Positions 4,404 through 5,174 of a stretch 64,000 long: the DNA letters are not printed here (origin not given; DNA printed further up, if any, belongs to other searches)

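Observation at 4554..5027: Element-encoded SpoT/RelA-type HD hydrolase (small alarmone hydrolase / Mesh1-like)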

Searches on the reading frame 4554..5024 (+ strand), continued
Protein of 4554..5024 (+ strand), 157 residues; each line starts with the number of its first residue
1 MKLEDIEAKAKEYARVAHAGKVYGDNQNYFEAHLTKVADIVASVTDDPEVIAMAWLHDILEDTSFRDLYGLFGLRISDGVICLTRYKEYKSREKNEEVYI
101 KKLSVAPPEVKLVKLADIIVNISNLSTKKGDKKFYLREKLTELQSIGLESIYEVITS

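Call 42: find_homologous_proteins(query=A3, max_evalue=0.001)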
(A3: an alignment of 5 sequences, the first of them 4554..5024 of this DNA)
Query A3 (5 sequences) (157 aa, profile of the alignment): 7783 proteins with E <= 0.001 among 8000 candidates; the best 120 are listed.
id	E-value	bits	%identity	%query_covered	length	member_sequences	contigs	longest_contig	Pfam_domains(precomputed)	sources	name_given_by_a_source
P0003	1.3e-72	261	42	78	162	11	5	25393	PF13328.13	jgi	jgi:guanosine-3',5'-bis(diphosphate) 3'-pyrophosphohydrolase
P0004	1.9e-66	241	38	78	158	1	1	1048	PF13328.13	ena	-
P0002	2.0e-66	241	51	92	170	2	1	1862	PF13328.13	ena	-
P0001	4.0e-65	237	99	99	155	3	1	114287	PF13328.13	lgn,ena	-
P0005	4.4e-63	230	37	64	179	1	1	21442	PF13328.13,PF01966.29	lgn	-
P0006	4.5e-63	230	37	83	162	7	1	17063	PF13328.13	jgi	jgi:guanosine-3',5'-bis(diphosphate) 3'-pyrophosphohydrolase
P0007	1.2e-60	222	35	78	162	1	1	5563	PF13328.13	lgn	-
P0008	1.2e-57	212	38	83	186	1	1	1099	PF13328.13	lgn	-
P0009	1.5e-57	212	38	83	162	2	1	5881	PF13328.13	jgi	jgi:GTP diphosphokinase / guanosine-3',5'-bis(diphosphate) 3'-diphosphatase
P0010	1.5e-55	205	35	83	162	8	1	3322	PF13328.13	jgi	jgi:guanosine-3',5'-bis(diphosphate) 3'-pyrophosphohydrolase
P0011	1.6e-55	205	36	83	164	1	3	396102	PF13328.13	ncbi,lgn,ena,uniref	ncbi:HD domain-containing protein [Taklimakanibacter deserti]|uniref:HD domain-containing protein n=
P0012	2.3e-55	205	37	83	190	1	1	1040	PF13328.13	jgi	jgi:GTP diphosphokinase / guanosine-3',5'-bis(diphosphate) 3'-diphosphatase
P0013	8.0e-55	203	34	83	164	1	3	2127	PF13328.13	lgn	-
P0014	2.7e-54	201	35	86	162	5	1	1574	PF13328.13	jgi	jgi:guanosine-3',5'-bis(diphosphate) 3'-pyrophosphohydrolase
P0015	7.4e-54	200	35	75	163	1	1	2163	PF13328.13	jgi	jgi:guanosine-3',5'-bis(diphosphate) 3'-pyrophosphohydrolase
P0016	8.0e-54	200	34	83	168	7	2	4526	PF13328.13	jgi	jgi:GTP diphosphokinase / guanosine-3',5'-bis(diphosphate) 3'-diphosphatase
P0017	1.5e-53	199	34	83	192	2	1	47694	PF13328.13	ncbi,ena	-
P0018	2.5e-53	198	34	85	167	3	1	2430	PF13328.13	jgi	jgi:(p)ppGpp synthase/HD superfamily hydrolase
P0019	2.7e-53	198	34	75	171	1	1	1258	PF13328.13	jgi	jgi:GTP diphosphokinase / guanosine-3',5'-bis(diphosphate) 3'-diphosphatase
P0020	6.8e-53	197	34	83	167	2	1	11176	PF13328.13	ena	-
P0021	7.4e-53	197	35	75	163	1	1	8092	PF13328.13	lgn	-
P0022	1.9e-52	195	34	83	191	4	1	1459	PF13328.13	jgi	-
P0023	2.1e-52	195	33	86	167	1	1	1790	PF13328.13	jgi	jgi:guanosine-3',5'-bis(diphosphate) 3'-pyrophosphohydrolase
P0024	3.9e-52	194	34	86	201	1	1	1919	PF13328.13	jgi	jgi:(p)ppGpp synthase/HD superfamily hydrolase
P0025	6.2e-52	194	35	86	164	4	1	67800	PF13328.13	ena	-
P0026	7.6e-52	193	36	87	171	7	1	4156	PF13328.13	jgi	jgi:guanosine-3',5'-bis(diphosphate) 3'-pyrophosphohydrolase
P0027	1.1e-51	193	41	81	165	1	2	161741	PF13328.13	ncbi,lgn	ncbi:MAG: HD domain-containing protein [Pseudomonadota bacterium]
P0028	1.4e-51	193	36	83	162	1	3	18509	PF13328.13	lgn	-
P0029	1.1e-50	190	37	76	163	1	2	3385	PF13328.13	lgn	-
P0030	1.7e-50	189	32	86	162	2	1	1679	PF13328.13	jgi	jgi:(p)ppGpp synthase/HD superfamily hydrolase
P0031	9.5e-49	183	34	83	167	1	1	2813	PF13328.13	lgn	-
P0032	1.0e-48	183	36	92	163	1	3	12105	PF13328.13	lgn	-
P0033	1.6e-44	170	37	76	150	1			PF13328.13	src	-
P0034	8.5e-44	167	38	87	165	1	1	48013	PF13328.13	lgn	-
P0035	1.3e-43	167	35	83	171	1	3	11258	PF13328.13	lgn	-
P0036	2.0e-43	166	31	61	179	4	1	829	PF13328.13,PF01966.29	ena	-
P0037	2.5e-43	166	38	83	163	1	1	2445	PF13328.13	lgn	-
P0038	4.9e-43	165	35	87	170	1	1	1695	PF13328.13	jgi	jgi:guanosine-3',5'-bis(diphosphate) 3'-pyrophosphohydrolase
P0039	2.3e-42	163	-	-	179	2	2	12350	PF13328.13,PF01966.29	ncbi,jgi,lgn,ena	-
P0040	2.4e-42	163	40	83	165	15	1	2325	PF13328.13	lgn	-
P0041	3.3e-42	162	37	83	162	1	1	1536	PF13328.13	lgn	-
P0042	3.5e-42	162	38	83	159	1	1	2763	PF13328.13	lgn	-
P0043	4.3e-42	162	36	86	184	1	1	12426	PF13328.13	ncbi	-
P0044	9.7e-42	161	37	87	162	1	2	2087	PF13328.13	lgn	-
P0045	1.2e-41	160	37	61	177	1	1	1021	PF13328.13,PF01966.29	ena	-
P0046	1.6e-41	160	35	83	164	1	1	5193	PF13328.13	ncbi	-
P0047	2.2e-41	159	37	87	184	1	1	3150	PF13328.13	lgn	-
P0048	2.6e-41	159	36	81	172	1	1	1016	PF13328.13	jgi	jgi:(p)ppGpp synthase/HD superfamily hydrolase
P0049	2.9e-41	159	36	89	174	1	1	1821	PF13328.13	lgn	-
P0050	3.0e-41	159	39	87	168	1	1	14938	PF13328.13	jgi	jgi:guanosine-3',5'-bis(diphosphate) 3'-pyrophosphohydrolase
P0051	3.1e-41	159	37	85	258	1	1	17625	PF13328.13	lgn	-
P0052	4.0e-41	159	31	75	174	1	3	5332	PF13328.13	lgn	-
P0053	4.5e-41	158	34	87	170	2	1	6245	PF13328.13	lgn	-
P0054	4.6e-41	158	31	75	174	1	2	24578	PF13328.13,PF01966.29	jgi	-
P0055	6.3e-41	158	37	82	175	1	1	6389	PF13328.13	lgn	-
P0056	7.0e-41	158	40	83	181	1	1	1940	PF13328.13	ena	-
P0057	8.2e-41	158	39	83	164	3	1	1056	PF13328.13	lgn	-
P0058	9.4e-41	157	34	61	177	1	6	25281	PF13328.13,PF01966.29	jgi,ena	jgi:guanosine-3',5'-bis(diphosphate) 3'-pyrophosphohydrolase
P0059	9.7e-41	157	-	-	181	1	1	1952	PF13328.13,PF01966.29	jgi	jgi:guanosine-3',5'-bis(diphosphate) 3'-pyrophosphohydrolase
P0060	1.3e-40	157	36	86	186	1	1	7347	PF13328.13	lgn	-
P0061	1.3e-40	157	38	85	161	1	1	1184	PF13328.13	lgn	-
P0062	1.5e-40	157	36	83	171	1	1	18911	PF13328.13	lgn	-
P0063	1.5e-40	157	41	83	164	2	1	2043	PF13328.13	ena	-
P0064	1.8e-40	156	38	71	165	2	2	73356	PF13328.13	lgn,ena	-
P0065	2.0e-40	156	33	81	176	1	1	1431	PF13328.13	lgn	-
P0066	2.4e-40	156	34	61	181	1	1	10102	PF13328.13,PF01966.29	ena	-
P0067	2.7e-40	156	31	75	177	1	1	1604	PF13328.13,PF01966.29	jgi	jgi:GTP diphosphokinase / guanosine-3',5'-bis(diphosphate) 3'-diphosphatase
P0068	2.8e-40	156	38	83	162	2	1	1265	PF13328.13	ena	-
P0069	2.8e-40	156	32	76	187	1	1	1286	PF13328.13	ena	-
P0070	4.4e-40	155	37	87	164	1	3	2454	PF13328.13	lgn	-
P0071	4.5e-40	155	35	86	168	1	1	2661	PF13328.13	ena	-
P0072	4.9e-40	155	39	83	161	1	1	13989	PF13328.13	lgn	-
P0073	5.2e-40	155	38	51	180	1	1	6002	PF13328.13,PF01966.29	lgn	-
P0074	6.1e-40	155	37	83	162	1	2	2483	PF13328.13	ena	-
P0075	6.1e-40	155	35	61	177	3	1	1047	PF13328.13,PF01966.29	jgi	jgi:GTP diphosphokinase / guanosine-3',5'-bis(diphosphate) 3'-diphosphatase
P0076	6.1e-40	155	37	61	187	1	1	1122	PF13328.13,PF01966.29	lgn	-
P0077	6.6e-40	155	40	83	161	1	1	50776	PF13328.13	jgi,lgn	jgi:(p)ppGpp synthase/HD superfamily hydrolase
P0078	7.6e-40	154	39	61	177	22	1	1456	PF13328.13,PF01966.29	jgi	-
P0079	8.4e-40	154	34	83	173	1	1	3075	PF13328.13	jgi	-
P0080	8.5e-40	154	38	61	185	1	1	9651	PF13328.13,PF01966.29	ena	-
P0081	9.6e-40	154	30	76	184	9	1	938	PF13328.13,PF01966.29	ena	-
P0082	1.0e-39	154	35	61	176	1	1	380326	PF13328.13,PF01966.29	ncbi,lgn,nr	ncbi:MAG: HD domain-containing protein [Betaproteobacteria bacterium]|nr:MAG: HD domain-containing p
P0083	1.0e-39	154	35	61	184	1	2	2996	PF13328.13,PF01966.29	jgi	jgi:guanosine-3',5'-bis(diphosphate) 3'-pyrophosphohydrolase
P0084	1.1e-39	154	35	60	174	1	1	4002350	PF13328.13,PF01966.29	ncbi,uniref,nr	ncbi:Metal dependent phosphohydrolase [Thioalkalivibrio nitratireducens DSM 14787]|uniref:Metal depe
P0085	1.2e-39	154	38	87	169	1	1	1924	PF13328.13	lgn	-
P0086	1.3e-39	154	35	60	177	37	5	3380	PF13328.13,PF01966.29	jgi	jgi:GTP diphosphokinase / guanosine-3',5'-bis(diphosphate) 3'-diphosphatase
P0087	1.3e-39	154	33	86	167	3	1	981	PF13328.13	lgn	-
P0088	1.4e-39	154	39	61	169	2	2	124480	PF13328.13,PF01966.29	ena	-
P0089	1.5e-39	153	37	97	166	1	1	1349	PF13328.13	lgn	-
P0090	1.6e-39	153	36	59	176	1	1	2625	PF13328.13,PF01966.29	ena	-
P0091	1.6e-39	153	37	83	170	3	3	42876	PF13328.13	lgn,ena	-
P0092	1.9e-39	153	35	59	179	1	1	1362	PF13328.13,PF01966.29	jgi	jgi:guanosine-3',5'-bis(diphosphate) 3'-pyrophosphohydrolase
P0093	2.0e-39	153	39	51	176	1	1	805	PF13328.13,PF01966.29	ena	-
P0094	2.0e-39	153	37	52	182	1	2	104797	PF13328.13,PF01966.29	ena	-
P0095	2.1e-39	153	34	86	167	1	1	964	PF13328.13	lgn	-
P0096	2.1e-39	153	39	73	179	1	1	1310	PF13328.13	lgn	-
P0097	2.1e-39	153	36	83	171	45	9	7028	PF13328.13,PF01966.29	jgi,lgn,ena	-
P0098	2.3e-39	153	32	64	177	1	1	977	PF13328.13,PF01966.29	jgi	jgi:guanosine-3',5'-bis(diphosphate) 3'-pyrophosphohydrolase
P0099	2.4e-39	153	36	83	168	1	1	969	PF13328.13,PF01966.29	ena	-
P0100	2.8e-39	153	34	61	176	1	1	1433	PF13328.13,PF01966.29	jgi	jgi:guanosine-3',5'-bis(diphosphate) 3'-pyrophosphohydrolase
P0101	3.1e-39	152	35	61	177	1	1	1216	PF13328.13,PF01966.29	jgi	jgi:GTP diphosphokinase / guanosine-3',5'-bis(diphosphate) 3'-diphosphatase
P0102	3.2e-39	152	33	75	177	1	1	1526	PF13328.13,PF01966.29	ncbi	-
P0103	3.4e-39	152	35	52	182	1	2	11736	PF13328.13,PF01966.29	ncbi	-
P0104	3.6e-39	152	35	60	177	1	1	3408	PF13328.13,PF01966.29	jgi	jgi:guanosine-3',5'-bis(diphosphate) 3'-pyrophosphohydrolase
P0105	3.7e-39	152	34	68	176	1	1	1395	PF13328.13,PF01966.29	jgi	jgi:guanosine-3',5'-bis(diphosphate) 3'-pyrophosphohydrolase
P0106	3.7e-39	152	35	59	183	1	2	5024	PF13328.13,PF01966.29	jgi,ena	jgi:guanosine-3',5'-bis(diphosphate) 3'-pyrophosphohydrolase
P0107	3.8e-39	152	37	76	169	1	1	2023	PF13328.13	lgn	-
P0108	4.0e-39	152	35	61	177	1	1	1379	PF13328.13,PF01966.29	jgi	jgi:GTP diphosphokinase / guanosine-3',5'-bis(diphosphate) 3'-diphosphatase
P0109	4.5e-39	152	36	60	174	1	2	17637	PF13328.13,PF01966.29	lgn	-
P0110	4.7e-39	152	33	52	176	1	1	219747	PF13328.13,PF01966.29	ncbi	-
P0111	4.8e-39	152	36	86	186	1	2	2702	PF13328.13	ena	-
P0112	4.8e-39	152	33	52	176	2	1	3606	PF13328.13,PF01966.29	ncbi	-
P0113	4.9e-39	152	35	61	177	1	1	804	PF13328.13,PF01966.29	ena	-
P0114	4.9e-39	152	35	61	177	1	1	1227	PF13328.13,PF01966.29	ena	-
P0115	5.4e-39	152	35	59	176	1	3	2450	PF13328.13,PF01966.29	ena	-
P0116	5.5e-39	152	36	59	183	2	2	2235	PF13328.13,PF01966.29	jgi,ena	jgi:guanosine-3',5'-bis(diphosphate) 3'-pyrophosphohydrolase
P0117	5.6e-39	152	33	59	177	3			PF13328.13,PF01966.29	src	-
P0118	5.7e-39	152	39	60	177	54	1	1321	PF13328.13,PF01966.29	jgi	jgi:guanosine-3',5'-bis(diphosphate) 3'-pyrophosphohydrolase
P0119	5.9e-39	152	35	61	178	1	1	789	PF13328.13,PF01966.29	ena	-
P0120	5.9e-39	152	37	61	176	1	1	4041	PF13328.13,PF01966.29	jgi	-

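Call 50: predict_structure(alignment_id=A4)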
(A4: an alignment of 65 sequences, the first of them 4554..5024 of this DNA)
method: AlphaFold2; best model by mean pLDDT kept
length: 157 residues; sequences in the alignment: 65
mean_pLDDT: 93.2   pTM: 0.90
mean pLDDT of the five models: 93.2, 92.5, 91.9, 91.2, 90.6
residues with pLDDT >= 90: 127; 70-90: 28; 50-70: 2; < 50: 0
segments of 3 or more residues with pLDDT < 50: none
pLDDT, mean of each block of 10 residues (from residue 1): 86 94 80 94 97 97 90 97 94 95 97 98 91 96 95 88
secondary structure, 60 per line:
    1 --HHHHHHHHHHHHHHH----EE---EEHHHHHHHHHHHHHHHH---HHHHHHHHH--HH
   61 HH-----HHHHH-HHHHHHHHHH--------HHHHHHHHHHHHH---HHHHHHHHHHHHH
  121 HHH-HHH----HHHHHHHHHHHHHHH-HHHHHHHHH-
elements in order: H3-17 H29-44 H48-56 H59-62 H68-72 H74-83 H92-104 H108-123 H132-146 H148-156

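Call 54: fold_search(model_id=the predicted structure, library=pdb)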
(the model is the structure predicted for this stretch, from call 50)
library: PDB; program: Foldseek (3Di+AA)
matches with E <= 10: 234; with E <= 0.001: 26
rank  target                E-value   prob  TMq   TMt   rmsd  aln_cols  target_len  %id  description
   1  6yvc_A                2.3e-06  1.00  0.77  0.70   4.5       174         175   26  Crystal structure of the small alarmone hydrolase (SAH) of Pseudomonas aeruginosa (released 2021-05-12)
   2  6yvc_B                5.8e-06  1.00  0.78  0.71   4.4       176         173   26  Crystal structure of the small alarmone hydrolase (SAH) of Pseudomonas aeruginosa (released 2021-05-12)
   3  6yvc_C                5.8e-06  1.00  0.77  0.70   4.6       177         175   25  Crystal structure of the small alarmone hydrolase (SAH) of Pseudomonas aeruginosa (released 2021-05-12)
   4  6z3n_AAA              1.4e-05  1.00  0.76  0.68   4.8       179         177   26  Apo Structure of a Hydrolase from Pseudomonas aeruginosa PAO1 (released 2021-06-09)
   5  3nqw_A                1.5e-05  1.00  0.81  0.72   3.8       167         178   22  A metazoan ortholog of SpoT hydrolyzes ppGpp and plays a role in starvation responses (released 2010-09-08)
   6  6yvc_D                1.5e-05  1.00  0.79  0.73   4.3       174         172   25  Crystal structure of the small alarmone hydrolase (SAH) of Pseudomonas aeruginosa (released 2021-05-12)
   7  7qod_B                2.0e-05  1.00  0.69  0.61   5.4       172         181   27  Native structure of a small alarmone hydrolase (RelH) from Corynebacterium glutamicum (released 2022-07-13)
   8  6z3o_BBB              2.3e-05  1.00  0.76  0.68   4.6       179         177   26  The E74Q mutant of Small Alarmone Hydrolase SAH from Pseudomonas aeruginosa PAO1 (released 2021-01-27)
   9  9chy_A                2.6e-05  1.00  0.83  0.73   3.7       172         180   20  Crystal structure of the human MESH1 (D66K)-PAPS complex (released 2025-12-10)
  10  5vxa_A                4.2e-05  1.00  0.84  0.75   3.5       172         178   21  Structure of the human Mesh1-NADPH complex (released 2018-05-23)
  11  9chy_B                5.0e-05  1.00  0.83  0.74   3.5       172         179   21  Crystal structure of the human MESH1 (D66K)-PAPS complex (released 2025-12-10)
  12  7qoc_A                5.0e-05  1.00  0.72  0.60   5.1       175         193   26  Se-Met derivative structure of a small alarmone hydrolase (RelH) from Corynebacterium glutamicum (released 2022-07-13)
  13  6z3o_AAA              5.5e-05  1.00  0.78  0.69   4.6       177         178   26  The E74Q mutant of Small Alarmone Hydrolase SAH from Pseudomonas aeruginosa PAO1 (released 2021-01-27)
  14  7smg_C                6.4e-05  1.00  0.67  0.73   3.5       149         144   21  Crystal structure of a (p)ppApp hydrolase from Bacteroides caccae (released 2022-11-09)
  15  7smg_A                7.4e-05  1.00  0.64  0.70   4.4       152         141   20  Crystal structure of a (p)ppApp hydrolase from Bacteroides caccae (released 2022-11-09)
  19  7smg_B                2.0e-04  1.00  0.63  0.68   4.6       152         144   20  Crystal structure of a (p)ppApp hydrolase from Bacteroides caccae (released 2022-11-09)
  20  7smg_D                2.7e-04  1.00  0.63  0.69   4.5       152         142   20  Crystal structure of a (p)ppApp hydrolase from Bacteroides caccae (released 2022-11-09)
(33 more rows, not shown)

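Call 55: search_protein_representatives(protein=window:4554-5024:+)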
Query: 157 residues. Proteins with E-value up to 0.001 (for the whole library): 5386; up to 1e-10: 166; up to 1e-30: 1. The best 150 are listed.
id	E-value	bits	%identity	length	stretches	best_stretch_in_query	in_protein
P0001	2.0e-94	329.5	99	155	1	3-157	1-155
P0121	6.4e-29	117.0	50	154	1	6-146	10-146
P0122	7.1e-22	94.2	45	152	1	9-146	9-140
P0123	1.1e-19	87.1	43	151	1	4-145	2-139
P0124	6.8e-17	78.1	40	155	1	9-141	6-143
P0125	1.6e-16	76.8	45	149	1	8-127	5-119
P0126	4.9e-16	75.2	39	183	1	9-128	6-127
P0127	6.8e-15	71.5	39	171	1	4-147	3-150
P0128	1.4e-14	70.5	41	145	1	10-144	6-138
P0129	1.7e-14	70.2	41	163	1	9-140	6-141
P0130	1.8e-14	70.2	36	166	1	4-140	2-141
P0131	1.9e-14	70.1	39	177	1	12-141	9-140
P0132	2.7e-14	69.6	42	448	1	13-135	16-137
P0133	3.0e-14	69.5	43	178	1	6-139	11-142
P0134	3.0e-14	69.5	41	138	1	4-126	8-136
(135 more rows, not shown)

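Call 57: find_encoding_contigs(protein=P0121, flank=10000, max_places=4)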
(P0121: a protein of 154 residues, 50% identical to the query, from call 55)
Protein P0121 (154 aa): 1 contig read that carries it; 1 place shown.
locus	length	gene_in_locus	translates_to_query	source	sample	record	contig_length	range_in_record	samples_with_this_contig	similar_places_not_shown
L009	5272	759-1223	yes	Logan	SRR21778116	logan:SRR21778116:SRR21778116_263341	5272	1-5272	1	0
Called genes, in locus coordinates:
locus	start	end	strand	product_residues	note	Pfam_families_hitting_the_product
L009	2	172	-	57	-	?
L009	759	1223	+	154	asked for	PF13328:HD_4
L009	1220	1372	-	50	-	-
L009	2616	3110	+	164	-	-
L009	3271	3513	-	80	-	-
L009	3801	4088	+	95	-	PF21473:OB_Ssb-like, PF01336:tRNA_anti-codon (weak)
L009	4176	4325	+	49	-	-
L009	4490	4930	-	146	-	-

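Call 78: find_encoding_contigs(protein=P0122, flank=10000, max_places=3)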
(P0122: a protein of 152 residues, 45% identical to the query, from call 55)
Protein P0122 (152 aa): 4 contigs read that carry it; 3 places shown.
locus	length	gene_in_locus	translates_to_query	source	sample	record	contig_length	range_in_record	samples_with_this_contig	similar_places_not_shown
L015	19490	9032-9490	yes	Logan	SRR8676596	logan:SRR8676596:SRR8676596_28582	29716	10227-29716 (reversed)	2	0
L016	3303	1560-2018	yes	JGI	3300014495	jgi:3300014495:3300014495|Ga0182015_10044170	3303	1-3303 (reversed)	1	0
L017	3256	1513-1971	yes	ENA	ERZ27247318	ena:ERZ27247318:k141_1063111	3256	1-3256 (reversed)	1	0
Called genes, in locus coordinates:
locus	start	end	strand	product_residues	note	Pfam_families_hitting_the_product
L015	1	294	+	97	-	?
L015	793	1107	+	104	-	PF00856:SET (faint)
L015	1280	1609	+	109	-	-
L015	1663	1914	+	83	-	-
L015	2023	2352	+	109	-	-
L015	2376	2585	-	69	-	-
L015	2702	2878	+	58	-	-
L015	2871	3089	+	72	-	-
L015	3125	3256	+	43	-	-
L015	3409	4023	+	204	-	-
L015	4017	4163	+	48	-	-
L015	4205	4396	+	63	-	PF24734:DUF7685 (weak)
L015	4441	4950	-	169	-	-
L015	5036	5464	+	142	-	-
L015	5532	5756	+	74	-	-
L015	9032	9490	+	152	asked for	PF13328:HD_4 (weak)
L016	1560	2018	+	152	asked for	PF13328:HD_4 (weak)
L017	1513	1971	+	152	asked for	PF13328:HD_4 (weak)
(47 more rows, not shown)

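Call 79: find_encoding_contigs(protein=P0123, flank=10000, max_places=3)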
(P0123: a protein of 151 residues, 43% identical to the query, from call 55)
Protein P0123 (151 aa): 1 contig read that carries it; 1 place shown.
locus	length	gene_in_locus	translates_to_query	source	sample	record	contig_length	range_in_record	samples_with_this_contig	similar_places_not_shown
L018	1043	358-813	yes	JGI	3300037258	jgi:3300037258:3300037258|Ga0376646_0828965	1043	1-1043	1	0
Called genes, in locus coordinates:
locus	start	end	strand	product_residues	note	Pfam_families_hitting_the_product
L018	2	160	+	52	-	?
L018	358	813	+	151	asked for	PF13328:HD_4 (weak)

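Call 84: get_annotated_region(hit=H1, flank=3000)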
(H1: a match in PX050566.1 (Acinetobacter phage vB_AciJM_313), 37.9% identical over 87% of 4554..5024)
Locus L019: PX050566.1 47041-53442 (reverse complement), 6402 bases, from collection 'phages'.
description: Acinetobacter phage vB_AciJM_313, complete genome.
organism: Acinetobacter phage vB_AciJM_313 (NCBI taxid 3456261)
taxonomy: Viruses
host: Acinetobacter johnsonii CEMTC 8123; source: -; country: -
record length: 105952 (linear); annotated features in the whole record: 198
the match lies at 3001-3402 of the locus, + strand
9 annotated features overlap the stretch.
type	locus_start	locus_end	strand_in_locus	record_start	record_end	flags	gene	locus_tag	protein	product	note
CDS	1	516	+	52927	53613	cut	-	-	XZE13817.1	hypothetical protein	label: CDS_77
CDS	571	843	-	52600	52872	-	-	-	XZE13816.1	hypothetical protein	label: CDS_76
CDS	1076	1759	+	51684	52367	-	-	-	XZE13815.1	DNA replication protein DNAD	putative DNAD; label: CDS_75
CDS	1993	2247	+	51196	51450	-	-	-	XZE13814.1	hypothetical protein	label: CDS_74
CDS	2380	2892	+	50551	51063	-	-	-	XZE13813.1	deoxycytidylate deaminase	putative deaminase; label: CDS_73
CDS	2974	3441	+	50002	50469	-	-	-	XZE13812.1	guanosine polyphosphate pyrophosphohydrolase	label: CDS_72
CDS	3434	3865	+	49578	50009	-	-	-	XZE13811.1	hypothetical protein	label: CDS_71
CDS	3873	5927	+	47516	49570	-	-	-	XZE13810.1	DNA primase/helicase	DNA primase/helicase; label: CDS_70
CDS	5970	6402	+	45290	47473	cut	-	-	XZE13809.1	DNA polymerase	DNA polymerase; label: CDS_69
